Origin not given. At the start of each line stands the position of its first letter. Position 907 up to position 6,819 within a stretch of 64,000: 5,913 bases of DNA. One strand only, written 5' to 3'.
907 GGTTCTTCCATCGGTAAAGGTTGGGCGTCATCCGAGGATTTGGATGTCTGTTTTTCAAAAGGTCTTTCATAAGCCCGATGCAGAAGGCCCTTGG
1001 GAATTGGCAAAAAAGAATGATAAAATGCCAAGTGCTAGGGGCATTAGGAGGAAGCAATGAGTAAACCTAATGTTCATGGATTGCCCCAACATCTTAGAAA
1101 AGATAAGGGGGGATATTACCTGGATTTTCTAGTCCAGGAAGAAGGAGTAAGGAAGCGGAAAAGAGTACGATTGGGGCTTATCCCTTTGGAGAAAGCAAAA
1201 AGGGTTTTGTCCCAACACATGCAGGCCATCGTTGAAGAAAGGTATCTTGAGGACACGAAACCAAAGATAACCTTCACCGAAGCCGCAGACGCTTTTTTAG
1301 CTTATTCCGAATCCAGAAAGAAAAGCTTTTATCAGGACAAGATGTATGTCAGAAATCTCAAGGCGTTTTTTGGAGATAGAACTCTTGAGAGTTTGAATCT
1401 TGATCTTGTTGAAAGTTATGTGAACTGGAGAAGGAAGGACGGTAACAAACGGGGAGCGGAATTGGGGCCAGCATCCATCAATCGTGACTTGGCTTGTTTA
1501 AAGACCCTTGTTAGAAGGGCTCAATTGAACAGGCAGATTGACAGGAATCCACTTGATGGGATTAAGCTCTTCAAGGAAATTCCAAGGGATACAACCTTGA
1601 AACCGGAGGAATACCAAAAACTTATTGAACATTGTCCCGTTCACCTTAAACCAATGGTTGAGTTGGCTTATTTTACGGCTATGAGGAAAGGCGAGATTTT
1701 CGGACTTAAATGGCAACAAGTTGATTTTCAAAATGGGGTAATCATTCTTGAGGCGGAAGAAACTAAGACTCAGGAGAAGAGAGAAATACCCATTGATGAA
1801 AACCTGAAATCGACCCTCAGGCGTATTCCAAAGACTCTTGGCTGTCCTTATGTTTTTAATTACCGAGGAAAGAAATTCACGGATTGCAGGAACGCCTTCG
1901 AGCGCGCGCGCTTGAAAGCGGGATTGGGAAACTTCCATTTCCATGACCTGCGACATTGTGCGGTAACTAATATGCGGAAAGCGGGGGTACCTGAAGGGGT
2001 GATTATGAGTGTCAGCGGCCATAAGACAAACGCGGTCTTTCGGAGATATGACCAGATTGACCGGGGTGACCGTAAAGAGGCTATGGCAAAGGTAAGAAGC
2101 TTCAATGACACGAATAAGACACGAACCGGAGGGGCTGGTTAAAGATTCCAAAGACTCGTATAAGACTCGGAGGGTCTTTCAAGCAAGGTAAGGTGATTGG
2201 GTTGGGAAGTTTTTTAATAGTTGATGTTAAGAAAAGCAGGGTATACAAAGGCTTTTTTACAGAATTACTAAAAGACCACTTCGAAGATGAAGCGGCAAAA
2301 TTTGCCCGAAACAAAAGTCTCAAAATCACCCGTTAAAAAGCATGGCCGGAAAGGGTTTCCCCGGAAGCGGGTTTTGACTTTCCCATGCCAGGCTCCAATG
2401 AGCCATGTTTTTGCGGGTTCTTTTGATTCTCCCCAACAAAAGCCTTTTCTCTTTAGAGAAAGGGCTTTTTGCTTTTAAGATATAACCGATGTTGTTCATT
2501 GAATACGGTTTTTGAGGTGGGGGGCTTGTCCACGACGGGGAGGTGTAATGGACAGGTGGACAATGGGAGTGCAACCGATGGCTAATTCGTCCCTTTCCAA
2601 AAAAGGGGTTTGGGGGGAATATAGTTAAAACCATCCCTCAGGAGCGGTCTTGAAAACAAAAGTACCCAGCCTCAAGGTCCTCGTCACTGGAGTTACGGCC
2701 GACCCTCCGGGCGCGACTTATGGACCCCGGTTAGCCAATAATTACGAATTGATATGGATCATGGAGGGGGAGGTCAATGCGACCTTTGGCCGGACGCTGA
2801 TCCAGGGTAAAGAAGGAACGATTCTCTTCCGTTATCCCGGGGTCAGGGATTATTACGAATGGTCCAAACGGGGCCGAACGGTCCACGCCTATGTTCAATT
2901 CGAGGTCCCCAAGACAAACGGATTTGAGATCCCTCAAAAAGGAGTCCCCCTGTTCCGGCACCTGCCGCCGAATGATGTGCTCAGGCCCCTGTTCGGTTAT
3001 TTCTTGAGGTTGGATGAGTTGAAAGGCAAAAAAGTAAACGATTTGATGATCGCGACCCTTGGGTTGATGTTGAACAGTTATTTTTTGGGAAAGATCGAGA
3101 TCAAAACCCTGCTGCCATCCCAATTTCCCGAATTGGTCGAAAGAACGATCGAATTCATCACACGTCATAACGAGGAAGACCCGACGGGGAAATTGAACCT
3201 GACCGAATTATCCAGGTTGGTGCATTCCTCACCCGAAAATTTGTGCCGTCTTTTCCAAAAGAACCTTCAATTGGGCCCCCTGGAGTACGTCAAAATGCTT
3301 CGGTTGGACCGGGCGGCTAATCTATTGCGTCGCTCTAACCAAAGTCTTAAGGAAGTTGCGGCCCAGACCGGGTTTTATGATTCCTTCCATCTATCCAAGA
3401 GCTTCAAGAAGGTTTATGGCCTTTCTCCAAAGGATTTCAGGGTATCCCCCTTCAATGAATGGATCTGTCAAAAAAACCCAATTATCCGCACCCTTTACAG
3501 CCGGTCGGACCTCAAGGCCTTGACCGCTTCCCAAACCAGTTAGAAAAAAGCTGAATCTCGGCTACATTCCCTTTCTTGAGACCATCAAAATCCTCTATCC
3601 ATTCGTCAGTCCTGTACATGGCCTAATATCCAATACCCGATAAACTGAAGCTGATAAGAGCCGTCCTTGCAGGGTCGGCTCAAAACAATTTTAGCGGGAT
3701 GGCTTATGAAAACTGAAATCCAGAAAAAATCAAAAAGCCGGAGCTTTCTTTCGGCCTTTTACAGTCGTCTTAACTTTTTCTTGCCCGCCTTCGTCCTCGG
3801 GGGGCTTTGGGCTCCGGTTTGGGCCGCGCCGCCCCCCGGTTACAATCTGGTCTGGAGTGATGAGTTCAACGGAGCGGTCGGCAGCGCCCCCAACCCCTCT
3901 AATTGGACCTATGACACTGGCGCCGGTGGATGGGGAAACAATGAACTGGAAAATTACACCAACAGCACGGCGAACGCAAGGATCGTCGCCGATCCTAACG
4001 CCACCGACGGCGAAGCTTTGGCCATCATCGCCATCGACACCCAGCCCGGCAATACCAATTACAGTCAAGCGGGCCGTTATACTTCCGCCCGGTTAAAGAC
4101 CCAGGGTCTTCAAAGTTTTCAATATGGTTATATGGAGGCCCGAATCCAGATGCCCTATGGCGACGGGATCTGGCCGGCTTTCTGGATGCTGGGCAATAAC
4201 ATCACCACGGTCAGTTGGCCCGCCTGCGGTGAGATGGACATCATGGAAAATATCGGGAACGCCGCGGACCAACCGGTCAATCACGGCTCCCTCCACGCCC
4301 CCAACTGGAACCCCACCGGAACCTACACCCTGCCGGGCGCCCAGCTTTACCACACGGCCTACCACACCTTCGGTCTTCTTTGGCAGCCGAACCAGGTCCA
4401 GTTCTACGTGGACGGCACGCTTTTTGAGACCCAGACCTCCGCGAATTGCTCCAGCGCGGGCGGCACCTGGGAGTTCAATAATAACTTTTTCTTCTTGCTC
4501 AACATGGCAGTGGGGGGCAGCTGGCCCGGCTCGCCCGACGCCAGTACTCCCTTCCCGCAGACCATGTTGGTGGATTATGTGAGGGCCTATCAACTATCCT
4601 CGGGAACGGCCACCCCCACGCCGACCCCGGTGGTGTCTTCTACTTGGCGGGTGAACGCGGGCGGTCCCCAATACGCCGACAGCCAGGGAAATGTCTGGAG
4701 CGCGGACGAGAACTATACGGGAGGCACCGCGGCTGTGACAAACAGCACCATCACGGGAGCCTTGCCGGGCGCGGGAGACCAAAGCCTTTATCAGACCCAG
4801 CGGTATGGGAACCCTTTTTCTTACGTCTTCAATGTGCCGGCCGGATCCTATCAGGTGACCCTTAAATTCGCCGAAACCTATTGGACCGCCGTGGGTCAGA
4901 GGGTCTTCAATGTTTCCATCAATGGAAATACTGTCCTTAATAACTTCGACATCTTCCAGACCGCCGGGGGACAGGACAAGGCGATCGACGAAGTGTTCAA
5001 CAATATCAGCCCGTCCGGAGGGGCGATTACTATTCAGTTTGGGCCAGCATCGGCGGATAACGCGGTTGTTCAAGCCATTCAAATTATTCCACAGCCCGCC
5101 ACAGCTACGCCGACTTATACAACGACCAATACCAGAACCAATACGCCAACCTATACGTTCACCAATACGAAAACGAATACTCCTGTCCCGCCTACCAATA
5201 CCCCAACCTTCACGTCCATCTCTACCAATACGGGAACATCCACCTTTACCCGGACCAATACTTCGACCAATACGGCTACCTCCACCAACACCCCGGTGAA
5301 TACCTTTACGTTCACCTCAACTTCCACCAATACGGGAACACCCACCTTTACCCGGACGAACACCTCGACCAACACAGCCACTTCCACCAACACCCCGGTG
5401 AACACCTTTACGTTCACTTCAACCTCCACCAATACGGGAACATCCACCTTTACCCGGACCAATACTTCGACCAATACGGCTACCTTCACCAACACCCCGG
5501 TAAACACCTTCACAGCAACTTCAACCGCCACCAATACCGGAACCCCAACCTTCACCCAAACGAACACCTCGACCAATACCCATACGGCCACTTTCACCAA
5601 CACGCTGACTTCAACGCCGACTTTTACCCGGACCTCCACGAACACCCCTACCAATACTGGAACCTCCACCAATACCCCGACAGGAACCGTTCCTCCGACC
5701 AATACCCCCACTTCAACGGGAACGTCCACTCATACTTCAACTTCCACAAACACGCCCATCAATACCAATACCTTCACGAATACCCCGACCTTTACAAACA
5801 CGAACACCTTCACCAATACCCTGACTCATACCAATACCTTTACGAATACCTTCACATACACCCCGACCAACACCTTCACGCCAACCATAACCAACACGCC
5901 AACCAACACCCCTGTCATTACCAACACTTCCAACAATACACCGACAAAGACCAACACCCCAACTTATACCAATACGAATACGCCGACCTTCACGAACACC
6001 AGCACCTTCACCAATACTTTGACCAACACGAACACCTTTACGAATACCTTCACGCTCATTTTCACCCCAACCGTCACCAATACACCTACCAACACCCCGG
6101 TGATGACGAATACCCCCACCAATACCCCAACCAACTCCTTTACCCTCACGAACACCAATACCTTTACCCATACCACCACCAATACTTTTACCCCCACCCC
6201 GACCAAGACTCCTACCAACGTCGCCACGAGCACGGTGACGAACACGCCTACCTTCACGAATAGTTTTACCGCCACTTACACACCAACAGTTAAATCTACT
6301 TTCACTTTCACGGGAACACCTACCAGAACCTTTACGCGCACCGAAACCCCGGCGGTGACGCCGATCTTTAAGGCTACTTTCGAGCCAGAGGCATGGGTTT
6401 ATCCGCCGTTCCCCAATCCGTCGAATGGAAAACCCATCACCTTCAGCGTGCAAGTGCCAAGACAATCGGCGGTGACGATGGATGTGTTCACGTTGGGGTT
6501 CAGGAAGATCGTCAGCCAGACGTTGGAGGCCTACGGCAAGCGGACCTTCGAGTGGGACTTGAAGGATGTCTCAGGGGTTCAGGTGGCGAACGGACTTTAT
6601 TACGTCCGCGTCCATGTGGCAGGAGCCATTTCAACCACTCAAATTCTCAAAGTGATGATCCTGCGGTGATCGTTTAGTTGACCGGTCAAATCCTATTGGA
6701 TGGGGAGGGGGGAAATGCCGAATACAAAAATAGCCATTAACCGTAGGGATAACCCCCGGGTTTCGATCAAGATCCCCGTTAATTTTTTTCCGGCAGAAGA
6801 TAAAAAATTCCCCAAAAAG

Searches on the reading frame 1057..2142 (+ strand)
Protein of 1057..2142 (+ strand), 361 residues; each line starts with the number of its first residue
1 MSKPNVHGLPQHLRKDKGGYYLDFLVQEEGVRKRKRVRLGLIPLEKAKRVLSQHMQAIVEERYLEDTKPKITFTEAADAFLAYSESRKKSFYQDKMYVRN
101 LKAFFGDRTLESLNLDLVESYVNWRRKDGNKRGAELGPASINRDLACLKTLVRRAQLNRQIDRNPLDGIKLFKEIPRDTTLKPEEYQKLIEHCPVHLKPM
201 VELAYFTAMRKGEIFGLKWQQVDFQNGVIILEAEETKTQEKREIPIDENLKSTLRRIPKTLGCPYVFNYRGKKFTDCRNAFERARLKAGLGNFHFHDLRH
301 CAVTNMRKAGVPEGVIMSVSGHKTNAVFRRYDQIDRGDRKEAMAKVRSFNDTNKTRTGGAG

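Call 6: search_protein_families(library=pfam, proteins=[window:1057-2142:+], max_evalue=0.01)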
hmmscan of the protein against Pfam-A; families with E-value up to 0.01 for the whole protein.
window:1057-2142:+ (361 aa): 4 families
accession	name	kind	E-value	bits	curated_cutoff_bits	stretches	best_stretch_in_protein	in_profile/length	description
PF00589.27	Phage_integrase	-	5.9e-26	91.7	27.1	1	181-334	3-168/172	Phage integrase family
PF13102.12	Phage_int_SAM_5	-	3.1e-05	24.7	22.3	1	73-166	2-93/98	Phage integrase SAM-like domain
PF24624.1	Int_N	-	0.0033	18.6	27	0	93-173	25-100/100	Phage integrase, N-terminal domain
PF17476.7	Binary_toxB_3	-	0.0055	17.3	28.4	0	46-118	17-88/102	Clostridial binary toxin B/anthrax toxin PA domain 3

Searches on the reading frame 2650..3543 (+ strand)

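Call 6: search_protein_families(library=pfam, proteins=[window:2650-3543:+], max_evalue=0.01)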
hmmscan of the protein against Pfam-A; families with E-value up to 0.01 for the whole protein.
window:2650-3543:+ (297 aa): 3 families
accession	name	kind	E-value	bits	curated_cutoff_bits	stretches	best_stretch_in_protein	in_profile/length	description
PF12833.13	HTH_18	-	1.6e-19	70.4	33.6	1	187-264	1-78/80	Helix-turn-helix domain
PF00165.29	HTH_AraC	-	2.1e-17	63.2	26.6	2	229-264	7-41/42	Bacterial regulatory helix-turn-helix proteins, AraC family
PF02311.25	AraC_binding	-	0.0017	18.6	21.1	1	12-85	4-77/135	AraC-like ligand binding domain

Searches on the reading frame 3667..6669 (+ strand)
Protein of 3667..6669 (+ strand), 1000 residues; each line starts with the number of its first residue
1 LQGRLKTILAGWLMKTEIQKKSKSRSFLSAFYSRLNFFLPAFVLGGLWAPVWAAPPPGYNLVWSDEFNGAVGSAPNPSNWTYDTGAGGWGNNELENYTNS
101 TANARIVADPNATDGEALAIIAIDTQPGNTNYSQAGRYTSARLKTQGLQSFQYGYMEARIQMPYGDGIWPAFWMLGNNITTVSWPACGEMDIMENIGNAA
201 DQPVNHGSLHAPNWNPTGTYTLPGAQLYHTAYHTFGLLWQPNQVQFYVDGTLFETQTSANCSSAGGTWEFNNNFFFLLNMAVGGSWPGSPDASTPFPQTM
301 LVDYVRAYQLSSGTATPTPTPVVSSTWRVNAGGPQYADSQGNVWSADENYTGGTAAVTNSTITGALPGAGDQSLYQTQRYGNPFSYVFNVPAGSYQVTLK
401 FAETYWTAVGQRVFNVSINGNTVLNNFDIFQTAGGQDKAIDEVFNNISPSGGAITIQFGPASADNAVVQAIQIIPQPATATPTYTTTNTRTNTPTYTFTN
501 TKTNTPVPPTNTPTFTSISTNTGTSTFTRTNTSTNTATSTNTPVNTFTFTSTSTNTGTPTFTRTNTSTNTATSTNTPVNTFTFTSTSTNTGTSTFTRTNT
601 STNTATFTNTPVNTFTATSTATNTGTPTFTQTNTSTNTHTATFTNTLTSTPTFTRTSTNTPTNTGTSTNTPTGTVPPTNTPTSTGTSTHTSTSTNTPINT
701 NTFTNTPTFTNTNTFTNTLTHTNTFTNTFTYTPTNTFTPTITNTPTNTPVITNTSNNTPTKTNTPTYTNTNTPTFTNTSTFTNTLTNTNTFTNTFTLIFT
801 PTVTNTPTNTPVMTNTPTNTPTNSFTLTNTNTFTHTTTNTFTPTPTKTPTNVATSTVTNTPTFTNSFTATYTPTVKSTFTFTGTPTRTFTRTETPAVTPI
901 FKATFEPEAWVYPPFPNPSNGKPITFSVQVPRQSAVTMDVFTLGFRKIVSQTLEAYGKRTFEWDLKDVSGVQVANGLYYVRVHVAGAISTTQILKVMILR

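Call 6: search_protein_families(library=pfam, proteins=[window:3667-6669:+], max_evalue=0.01)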
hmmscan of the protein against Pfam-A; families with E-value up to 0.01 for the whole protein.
window:3667-6669:+ (1000 aa): 2 families
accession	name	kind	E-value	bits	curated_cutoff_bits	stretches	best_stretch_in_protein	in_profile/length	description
PF11721.14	Malectin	-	1.4e-33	116.6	23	1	326-471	2-152/163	Malectin domain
PF00722.28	Glyco_hydro_16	-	1.2e-19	70.9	22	1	136-294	27-165/175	Glycosyl hydrolases family 16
